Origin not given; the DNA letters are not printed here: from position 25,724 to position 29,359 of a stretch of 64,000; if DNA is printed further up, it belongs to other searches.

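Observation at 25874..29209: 1,090-aa HTH-Mrr-nuclease-TPR fusion protein in an accessory segment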

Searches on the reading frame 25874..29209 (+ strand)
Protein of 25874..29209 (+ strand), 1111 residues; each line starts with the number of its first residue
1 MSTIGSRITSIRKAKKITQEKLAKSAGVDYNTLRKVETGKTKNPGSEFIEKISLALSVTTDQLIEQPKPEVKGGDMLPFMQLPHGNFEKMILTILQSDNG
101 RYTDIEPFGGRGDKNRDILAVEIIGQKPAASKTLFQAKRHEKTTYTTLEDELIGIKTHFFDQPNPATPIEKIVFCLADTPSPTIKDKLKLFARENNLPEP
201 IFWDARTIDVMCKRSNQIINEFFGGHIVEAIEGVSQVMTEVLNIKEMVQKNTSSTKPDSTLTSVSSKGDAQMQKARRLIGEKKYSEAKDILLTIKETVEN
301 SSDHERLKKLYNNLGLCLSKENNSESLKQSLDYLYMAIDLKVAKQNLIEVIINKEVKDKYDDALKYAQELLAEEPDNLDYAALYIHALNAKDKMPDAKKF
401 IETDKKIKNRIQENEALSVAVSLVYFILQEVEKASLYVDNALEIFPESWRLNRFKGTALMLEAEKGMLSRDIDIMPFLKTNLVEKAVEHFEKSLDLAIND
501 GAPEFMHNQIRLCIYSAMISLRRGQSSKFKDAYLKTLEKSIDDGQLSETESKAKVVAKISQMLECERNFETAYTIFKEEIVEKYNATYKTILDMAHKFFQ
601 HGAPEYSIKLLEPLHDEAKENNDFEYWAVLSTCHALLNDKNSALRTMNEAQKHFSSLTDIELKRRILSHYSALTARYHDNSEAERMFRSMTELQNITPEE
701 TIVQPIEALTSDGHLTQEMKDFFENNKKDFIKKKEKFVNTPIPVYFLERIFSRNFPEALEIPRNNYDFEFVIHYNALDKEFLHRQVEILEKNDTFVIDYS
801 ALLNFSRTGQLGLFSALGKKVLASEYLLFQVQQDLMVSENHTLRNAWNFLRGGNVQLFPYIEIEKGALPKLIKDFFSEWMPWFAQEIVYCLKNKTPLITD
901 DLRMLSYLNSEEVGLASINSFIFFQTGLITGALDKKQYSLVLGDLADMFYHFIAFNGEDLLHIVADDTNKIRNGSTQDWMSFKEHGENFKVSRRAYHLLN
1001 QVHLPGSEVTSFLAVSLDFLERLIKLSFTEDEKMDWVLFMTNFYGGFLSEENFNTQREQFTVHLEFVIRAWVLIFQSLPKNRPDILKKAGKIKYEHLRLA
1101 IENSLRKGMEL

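Call 5: search_protein_families(library=pfam, proteins=[window:25874-29209:+], max_evalue=1)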
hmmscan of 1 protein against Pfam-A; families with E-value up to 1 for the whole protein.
window:25874-29209:+ (1111 aa): 15 families
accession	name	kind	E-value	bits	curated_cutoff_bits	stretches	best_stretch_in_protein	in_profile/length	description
PF01381.28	HTH_3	-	1.8e-09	37.9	23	1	10-63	3-55/55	Helix-turn-helix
PF14559.12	TPR_19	-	3.1e-07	31.1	25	1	359-403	6-50/68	Tetratricopeptide repeat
PF12844.13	HTH_19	-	4.5e-07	30.1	30.2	1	5-65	1-60/64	Helix-turn-helix domain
PF07719.23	TPR_2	-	2.3e-06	27.7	27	0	358-377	15-34/34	Tetratricopeptide repeat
PF25064.1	ARM_TT21_5th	-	1.1e-05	26.1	27.8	1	357-434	14-91/117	TT21 fifth ARM repeats domain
PF13443.12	HTH_26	-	1.8e-05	25.3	22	1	7-65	1-59/63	Cro/C1-type HTH DNA-binding domain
PF25062.1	ARM_TT21_N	-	0.00036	20.8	40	1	358-448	41-134/222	Tetratricopeptide repeat protein 21 N-terminal ARM repeat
PF13560.12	HTH_31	-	0.00048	20.8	27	1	5-59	3-57/64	Helix-turn-helix domain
PF00515.34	TPR_1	-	0.003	17.7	27.8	0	482-497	16-31/34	Tetratricopeptide repeat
PF13428.12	TPR_14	-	0.0062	17.6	23.5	0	359-385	16-42/44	Tetratricopeptide repeat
PF13424.12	TPR_12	-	0.0072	16.9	30.1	0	281-325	16-62/77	Tetratricopeptide repeat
PF12895.13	ANAPC3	-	0.014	16.1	27.2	0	608-657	9-56/82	Anaphase-promoting complex, cyclosome, subunit 3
PF14853.12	Fis1_TPR_C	-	0.018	15.7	25.3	1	359-383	16-40/53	Fis1 C-terminal tetratricopeptide repeat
PF23914.1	TPR_CcmH_CycH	-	0.025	14.8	42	0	619-692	45-115/158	Cytochrome c-type biogenesis protein H TPR domain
PF25200.1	DUF7833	-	0.062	13.7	24.3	0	634-658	38-61/63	Family of unknown function (DUF7833)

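Call 6: search_protein_families(library=padloc, proteins=[window:25874-29209:+], max_evalue=1)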
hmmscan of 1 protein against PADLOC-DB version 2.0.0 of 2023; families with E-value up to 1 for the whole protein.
window:25874-29209:+ (1111 aa): 12 families
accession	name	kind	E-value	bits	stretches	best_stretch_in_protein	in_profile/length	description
PDLC02926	HTH_VI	-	1.9e-09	35.7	1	4-64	2-61/92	-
PDLC04775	PDC-M69A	-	3.8e-07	28.6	1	3-89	7-91/113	-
PDLC04142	capH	-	1.8e-06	27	1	3-67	6-69/103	capH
PDLC03665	Control_protein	-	1.3e-05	23.4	1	5-66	10-71/77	control protein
PDLC03946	RmrA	-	2.1e-05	21.4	1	6-69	5-67/357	-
PDLC03951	RmrA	-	2.9e-05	21.2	1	5-66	10-70/400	-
PDLC03949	RmrA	-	2.9e-05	21.1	1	6-70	5-68/363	-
PDLC03852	LmuA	-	0.00022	19.3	1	82-186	18-120/336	-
PDLC03952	RmrA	-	0.0025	14.7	1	4-59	23-77/395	-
PDLC03666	Control_protein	-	0.0056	15.1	1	4-58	7-60/77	control protein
PDLC03664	Control_protein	-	0.016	13.7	1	4-57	14-66/74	control protein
PDLC03953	RmrA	-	0.035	11.3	1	3-58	5-59/373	-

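Call 7: search_protein_families(library=ncbifam, proteins=[window:25874-29209:+], max_evalue=1)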
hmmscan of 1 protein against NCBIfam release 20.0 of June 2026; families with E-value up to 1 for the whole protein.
window:25874-29209:+ (1111 aa): 13 families
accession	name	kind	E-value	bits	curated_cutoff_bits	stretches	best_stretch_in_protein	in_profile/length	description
NF041951.1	phage_RstR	subfamily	6.9e-12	45.6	80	1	4-68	3-66/108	RstR family transcriptional repressor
TIGR03070.1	couple_hipB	subfamily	5.4e-07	29.5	71.65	1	3-41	2-40/58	type II toxin-antitoxin system Y4mF family antitoxin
NF046032.1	TransRegSlrRBacil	equivalog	9.7e-07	29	250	1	4-64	2-62/149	HTH-type transcriptional regulator SlrR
NF047948.1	male_kill_WMK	equivalog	1.1e-05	25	300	1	3-67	5-68/300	WO male-killing family protein Wmk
NF006015.0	PRK08154.1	subfamily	0.00037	19.8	204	1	2-68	29-94/314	anaerobic benzoate catabolism transcriptional regulator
TIGR03830.1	CxxCG_CxxCG_HTH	subfamily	0.0012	18.6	61.8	1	4-44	66-106/127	type II TA system antitoxin MqsA family protein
TIGR00270.2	TIGR00270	equivalog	0.0017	18.2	110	1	6-59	78-130/159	multiprotein bridging factor aMBF1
NF007257.0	PRK09706.1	subfamily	0.0034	17.2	101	1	2-48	4-50/135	transcriptional repressor DicA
NF052415.1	T3SS_chap_SctY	equivalog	0.0062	17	70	0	597-650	49-103/106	type III secretion apparatus assembly chaperone SctY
NF041575.1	antitoxPezA_Strep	equivalog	0.0066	16.4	290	1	4-58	2-55/158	type II toxin-antitoxin system antitoxin PezA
NF010465.0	PRK13890.1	equivalog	0.012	15.7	96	1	10-67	12-68/121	conjugal transfer protein TrbA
TIGR02708.1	L_lactate_ox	equivalog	0.026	13.5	645.5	1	273-351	146-223/367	L-lactate oxidase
TIGR02552.1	LcrH_SycD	equivalog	0.096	12.4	104.8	1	587-701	17-123/136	SycD/LcrH family type III secretion system chaperone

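Call 10: find_homologous_proteins(query=window:25874-29209:+, max_evalue=0.001)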
Query window:25874-29209:+ (1111 aa): 14 proteins with E <= 0.001 among 8000 candidates.
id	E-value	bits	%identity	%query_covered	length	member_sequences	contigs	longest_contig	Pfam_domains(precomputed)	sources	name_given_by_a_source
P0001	0.0e+0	2494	100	100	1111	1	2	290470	PF14559.13,PF12844.14,PF01381.29,PF13443.13,PF25064.2,PF07719.24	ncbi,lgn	-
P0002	0.0e+0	1259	53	99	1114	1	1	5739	PF14559.13,PF12844.14,PF01381.29,PF13443.13,PF04471.19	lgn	-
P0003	0.0e+0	1156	50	100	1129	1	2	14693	PF14559.13,PF12844.14,PF01381.29,PF13560.13,PF13443.13,PF04471.19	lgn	-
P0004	0.0e+0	1147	50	100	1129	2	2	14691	PF14559.13,PF12844.14,PF01381.29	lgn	-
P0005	0.0e+0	1141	50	99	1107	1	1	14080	PF14559.13,PF12844.14,PF01381.29,PF13424.13,PF13560.13,PF13443.13,PF04471.19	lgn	-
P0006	0.0e+0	1131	49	99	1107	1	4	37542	PF12844.14,PF01381.29,PF13424.13,PF13443.13,PF04471.19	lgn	-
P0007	0.0e+0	1073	49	99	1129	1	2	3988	PF12844.14,PF01381.29,PF13560.13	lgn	-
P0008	0.0e+0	1056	47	100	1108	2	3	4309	PF14559.13,PF12844.14,PF01381.29,PF13443.13,PF04471.19,PF25064.2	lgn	-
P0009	0.0e+0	1027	49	95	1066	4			PF14559.13,PF12844.14,PF01381.29,PF13424.13,PF25064.2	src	-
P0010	2.9e-279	947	45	100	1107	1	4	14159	PF12844.14,PF01381.29,PF13443.13,PF04471.19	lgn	-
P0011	2.8e-270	918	44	98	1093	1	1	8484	PF14559.13,PF12844.14,PF01381.29,PF04471.19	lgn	-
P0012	1.7e-266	905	44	99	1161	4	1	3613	PF14559.13,PF01381.29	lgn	-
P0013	5.0e-224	765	40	97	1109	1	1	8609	-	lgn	-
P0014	1.6e-146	508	32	99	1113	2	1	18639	PF01381.29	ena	-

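Call 11: search_solved_structures(query=window:25874-29209:+, max_evalue=1, show_alignments=2)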
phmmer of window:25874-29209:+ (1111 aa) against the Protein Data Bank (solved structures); distinct sequences matched with E-value up to 1: 26.
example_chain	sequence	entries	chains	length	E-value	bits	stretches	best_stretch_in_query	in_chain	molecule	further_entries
5tn0_A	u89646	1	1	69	2.9e-05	25.4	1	4-66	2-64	HTH-type transcriptional regulator SinR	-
3qq6_A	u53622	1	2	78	3.1e-05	25.3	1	3-66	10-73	HTH-type transcriptional regulator sinR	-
1b0n_A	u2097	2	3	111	5.6e-05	24.4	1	4-68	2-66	PROTEIN (SINR PROTEIN) | HTH-TYPE TRANSCRIPTIONAL REGULATOR SINR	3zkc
1zug_A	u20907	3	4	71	0.0026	18.9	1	1-57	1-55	PHAGE 434 CRO PROTEIN | REGULATORY PROTEIN CRO | PROTEIN (434 CRO)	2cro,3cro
1sq8_A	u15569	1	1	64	0.0036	18.4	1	4-64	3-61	dh434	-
1r63_A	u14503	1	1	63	0.0056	17.8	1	4-64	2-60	REPRESSOR PROTEIN FROM BACTERIOPHAGE 434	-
1per_L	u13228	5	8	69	0.0057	17.8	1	4-65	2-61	PROTEIN (434 REPRESSOR) | 434 REPRESSOR | REPRESSOR PROTEIN CI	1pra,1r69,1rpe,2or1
7t5u_A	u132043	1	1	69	0.0074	17.4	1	3-65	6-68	Helix-turn-helix domain-containing protein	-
2r63_A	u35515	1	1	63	0.031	15.3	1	4-64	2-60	REPRESSOR PROTEIN FROM BACTERIOPHAGE 434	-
9sf2_A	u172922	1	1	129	0.056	14.5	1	4-53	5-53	Transcriptional regulator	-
2xpi_A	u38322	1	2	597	0.076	14.1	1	286-446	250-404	ANAPHASE-PROMOTING COMPLEX SUBUNIT CUT9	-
8tac_A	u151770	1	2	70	0.11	13.5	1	3-58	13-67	DBP48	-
7pwx_CCC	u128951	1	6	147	0.11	13.5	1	5-91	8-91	Orf20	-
8c8i_D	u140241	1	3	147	0.12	13.5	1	5-91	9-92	Orf20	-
7pwj_CCC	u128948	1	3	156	0.12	13.4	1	5-91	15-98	Orf20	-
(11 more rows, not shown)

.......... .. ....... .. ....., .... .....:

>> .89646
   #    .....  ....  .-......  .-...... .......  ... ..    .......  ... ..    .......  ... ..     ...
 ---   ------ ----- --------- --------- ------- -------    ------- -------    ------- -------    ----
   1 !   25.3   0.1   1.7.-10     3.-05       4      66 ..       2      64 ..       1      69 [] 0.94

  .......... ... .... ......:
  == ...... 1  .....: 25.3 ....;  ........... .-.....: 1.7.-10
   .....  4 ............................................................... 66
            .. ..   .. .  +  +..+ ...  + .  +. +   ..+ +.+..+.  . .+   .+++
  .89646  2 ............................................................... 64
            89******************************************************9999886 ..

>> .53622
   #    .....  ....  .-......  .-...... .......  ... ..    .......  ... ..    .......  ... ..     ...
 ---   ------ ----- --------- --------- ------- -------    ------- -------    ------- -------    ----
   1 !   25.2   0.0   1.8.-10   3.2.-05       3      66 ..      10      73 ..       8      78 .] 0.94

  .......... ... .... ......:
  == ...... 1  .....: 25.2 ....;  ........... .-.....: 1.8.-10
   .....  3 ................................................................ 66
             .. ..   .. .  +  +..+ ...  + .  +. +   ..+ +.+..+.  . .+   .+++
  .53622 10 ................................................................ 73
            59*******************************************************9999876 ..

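Call 14: find_encoding_contigs(protein=P0001, flank=10000, max_places=4)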
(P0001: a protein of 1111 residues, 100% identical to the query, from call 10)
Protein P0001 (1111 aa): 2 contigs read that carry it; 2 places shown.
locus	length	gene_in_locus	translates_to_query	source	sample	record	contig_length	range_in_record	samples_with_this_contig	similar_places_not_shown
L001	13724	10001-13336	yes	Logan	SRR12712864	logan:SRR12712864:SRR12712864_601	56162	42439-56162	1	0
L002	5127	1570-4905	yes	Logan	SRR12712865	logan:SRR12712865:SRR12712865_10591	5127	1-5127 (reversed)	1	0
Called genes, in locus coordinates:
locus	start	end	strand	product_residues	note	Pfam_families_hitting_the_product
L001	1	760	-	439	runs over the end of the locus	PF26299:MurL_N, PF26298:MurL_epimerase_C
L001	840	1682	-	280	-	PF01040:UbiA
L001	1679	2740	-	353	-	PF00348:polyprenyl_synt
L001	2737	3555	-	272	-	PF00494:SQS_PSY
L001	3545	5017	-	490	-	PF00890:FAD_binding_2 (faint), PF01266:DAO (weak), PF01593:Amino_oxidase, PF13450:NAD_binding_8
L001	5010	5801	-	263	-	PF04240:Caroten_synth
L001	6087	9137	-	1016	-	PF07581:Glug (faint), PF01471:PG_binding_1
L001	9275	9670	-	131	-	-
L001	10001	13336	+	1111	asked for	PF01381:HTH_3, PF12844:HTH_19 (weak), PF13443:HTH_26 (faint), PF07719:TPR_2 (faint), PF14559:TPR_19 (faint), PF25064:ARM_TT21_5th (faint)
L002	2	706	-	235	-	?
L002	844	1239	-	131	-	-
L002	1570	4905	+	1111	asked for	PF01381:HTH_3, PF12844:HTH_19 (weak), PF13443:HTH_26 (faint), PF07719:TPR_2 (faint), PF14559:TPR_19 (faint), PF25064:ARM_TT21_5th (faint)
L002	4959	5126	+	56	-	?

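Call 16: find_related_loci(query=A1, collection=genome_contigs, flank=10000)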
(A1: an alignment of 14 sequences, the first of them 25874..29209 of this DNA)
Query A1 (1111 aa) in genome_contigs; peptide patterns used: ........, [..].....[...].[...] (x = any residue, [..] = any of these).
162 stretches matched a pattern; 4 encode a relative of the query (tblastn E <= 1e-3); 4 distinct loci.
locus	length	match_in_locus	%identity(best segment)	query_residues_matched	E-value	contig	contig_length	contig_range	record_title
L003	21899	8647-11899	42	3-1103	0e+0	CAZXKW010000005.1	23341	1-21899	MAG TPA_asm: uncultured Candidatus Peribacteria bacterium isolate SRP278252_co1_695 genome assembly, contig: NODE_3589_l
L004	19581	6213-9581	48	1-1110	0e+0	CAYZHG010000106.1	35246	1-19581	MAG TPA_asm: uncultured Gammaproteobacteria bacterium isolate binchicken_co169_185 genome assembly, contig: k99_325182,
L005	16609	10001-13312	31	1-1101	1e-134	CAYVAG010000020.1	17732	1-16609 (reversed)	MAG TPA_asm: uncultured Candidatus Peribacteria bacterium isolate SRP170004_co1_12 genome assembly, contig: NODE_4916_le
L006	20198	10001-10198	35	4-68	3e-5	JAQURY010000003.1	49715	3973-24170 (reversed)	MAG: Candidatus Paceibacterota bacterium isolate STD1_84 NODE_1335_length_49715_cov_4.071187_Sandtown_D1, whole genome s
